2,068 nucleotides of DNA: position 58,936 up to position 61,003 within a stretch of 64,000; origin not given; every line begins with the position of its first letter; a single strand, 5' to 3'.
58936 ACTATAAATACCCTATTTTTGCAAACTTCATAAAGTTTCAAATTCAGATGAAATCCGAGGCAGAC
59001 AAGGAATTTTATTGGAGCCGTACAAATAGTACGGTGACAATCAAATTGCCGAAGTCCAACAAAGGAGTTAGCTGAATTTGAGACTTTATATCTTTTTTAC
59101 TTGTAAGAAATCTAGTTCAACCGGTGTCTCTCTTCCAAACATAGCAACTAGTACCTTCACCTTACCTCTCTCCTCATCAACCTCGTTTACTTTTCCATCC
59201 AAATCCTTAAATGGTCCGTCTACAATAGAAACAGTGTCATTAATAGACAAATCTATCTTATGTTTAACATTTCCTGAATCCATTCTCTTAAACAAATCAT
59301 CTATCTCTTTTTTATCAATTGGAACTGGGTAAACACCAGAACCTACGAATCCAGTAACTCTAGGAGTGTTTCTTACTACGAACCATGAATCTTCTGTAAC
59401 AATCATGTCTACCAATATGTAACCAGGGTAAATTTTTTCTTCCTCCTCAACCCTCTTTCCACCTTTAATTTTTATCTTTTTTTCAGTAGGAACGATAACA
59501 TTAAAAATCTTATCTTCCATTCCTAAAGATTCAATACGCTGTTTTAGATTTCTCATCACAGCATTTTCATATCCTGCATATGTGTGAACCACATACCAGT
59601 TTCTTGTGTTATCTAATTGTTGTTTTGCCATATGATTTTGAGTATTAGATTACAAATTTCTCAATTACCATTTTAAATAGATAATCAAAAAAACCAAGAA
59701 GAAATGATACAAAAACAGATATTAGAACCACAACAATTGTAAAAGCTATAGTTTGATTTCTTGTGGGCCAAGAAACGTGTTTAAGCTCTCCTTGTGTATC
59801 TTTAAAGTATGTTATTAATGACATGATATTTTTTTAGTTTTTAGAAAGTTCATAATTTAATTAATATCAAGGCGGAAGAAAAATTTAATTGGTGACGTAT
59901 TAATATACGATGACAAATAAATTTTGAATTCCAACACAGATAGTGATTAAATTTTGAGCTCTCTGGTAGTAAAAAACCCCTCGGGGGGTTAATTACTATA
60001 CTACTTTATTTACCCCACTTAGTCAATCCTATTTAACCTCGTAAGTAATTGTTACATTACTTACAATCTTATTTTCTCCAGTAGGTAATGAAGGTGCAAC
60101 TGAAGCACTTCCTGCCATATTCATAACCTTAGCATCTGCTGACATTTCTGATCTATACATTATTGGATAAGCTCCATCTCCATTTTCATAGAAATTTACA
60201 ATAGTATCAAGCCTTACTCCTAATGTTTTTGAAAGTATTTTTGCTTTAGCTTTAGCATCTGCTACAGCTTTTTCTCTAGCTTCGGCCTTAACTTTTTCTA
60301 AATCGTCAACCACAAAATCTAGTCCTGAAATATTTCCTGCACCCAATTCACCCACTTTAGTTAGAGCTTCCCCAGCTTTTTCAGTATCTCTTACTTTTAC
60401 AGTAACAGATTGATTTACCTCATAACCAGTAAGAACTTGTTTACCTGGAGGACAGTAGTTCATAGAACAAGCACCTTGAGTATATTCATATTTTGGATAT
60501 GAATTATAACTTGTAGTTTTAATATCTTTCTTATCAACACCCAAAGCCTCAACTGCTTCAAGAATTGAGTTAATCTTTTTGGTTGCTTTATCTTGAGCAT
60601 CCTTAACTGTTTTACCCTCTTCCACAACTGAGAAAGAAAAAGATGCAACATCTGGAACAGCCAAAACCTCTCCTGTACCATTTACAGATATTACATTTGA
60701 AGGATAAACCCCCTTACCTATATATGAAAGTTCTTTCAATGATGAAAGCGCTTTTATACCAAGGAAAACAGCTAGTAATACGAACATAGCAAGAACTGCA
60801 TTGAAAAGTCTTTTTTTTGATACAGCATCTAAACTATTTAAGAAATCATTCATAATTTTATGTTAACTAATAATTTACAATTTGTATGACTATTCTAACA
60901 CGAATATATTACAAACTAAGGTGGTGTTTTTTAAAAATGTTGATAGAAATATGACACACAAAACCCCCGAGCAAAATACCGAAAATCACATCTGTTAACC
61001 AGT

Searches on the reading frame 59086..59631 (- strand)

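Call 6: search_protein_families(library=pfam, proteins=[window:59086-59631:-])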
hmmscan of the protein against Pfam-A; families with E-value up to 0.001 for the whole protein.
window:59086-59631:- (181 aa): 2 families
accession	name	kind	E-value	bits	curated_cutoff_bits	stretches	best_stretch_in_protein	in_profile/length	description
PF02357.24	NusG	-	8.9e-28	97.1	22.2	1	11-113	2-92/93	Transcription termination factor nusG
PF00467.35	KOW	-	0.00031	20.9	22.3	1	131-160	2-31/32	KOW motif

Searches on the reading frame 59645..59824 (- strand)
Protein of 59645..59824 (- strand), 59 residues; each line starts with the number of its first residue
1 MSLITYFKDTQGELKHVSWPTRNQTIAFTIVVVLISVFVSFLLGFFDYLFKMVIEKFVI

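Call 6: search_protein_families(library=pfam, proteins=[window:59645-59824:-])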
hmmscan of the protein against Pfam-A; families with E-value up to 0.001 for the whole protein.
window:59645-59824:- (59 aa): 1 family
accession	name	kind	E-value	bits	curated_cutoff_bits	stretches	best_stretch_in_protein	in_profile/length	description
PF00584.25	SecE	-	5e-16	58.8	22.7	1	5-58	2-54/55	SecE/Sec61-gamma subunits of protein translocation complex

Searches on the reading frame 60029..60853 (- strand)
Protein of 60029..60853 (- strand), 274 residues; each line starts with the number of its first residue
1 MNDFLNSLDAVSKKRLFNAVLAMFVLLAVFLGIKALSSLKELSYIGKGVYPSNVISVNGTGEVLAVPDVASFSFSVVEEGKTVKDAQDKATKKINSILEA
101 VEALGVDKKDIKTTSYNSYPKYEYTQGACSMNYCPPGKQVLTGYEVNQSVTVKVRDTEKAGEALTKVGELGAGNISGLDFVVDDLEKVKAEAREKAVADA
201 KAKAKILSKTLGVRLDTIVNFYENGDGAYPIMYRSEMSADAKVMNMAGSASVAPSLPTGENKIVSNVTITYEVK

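Call 6: search_protein_families(library=pfam, proteins=[window:60029-60853:-])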
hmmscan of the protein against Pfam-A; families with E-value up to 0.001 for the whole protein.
window:60029-60853:- (274 aa): 1 family
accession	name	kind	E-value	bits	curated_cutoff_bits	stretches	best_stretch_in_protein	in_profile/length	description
PF04402.19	SIMPL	-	5.1e-52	177.5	25.2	1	55-271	1-205/205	Protein of unknown function (DUF541)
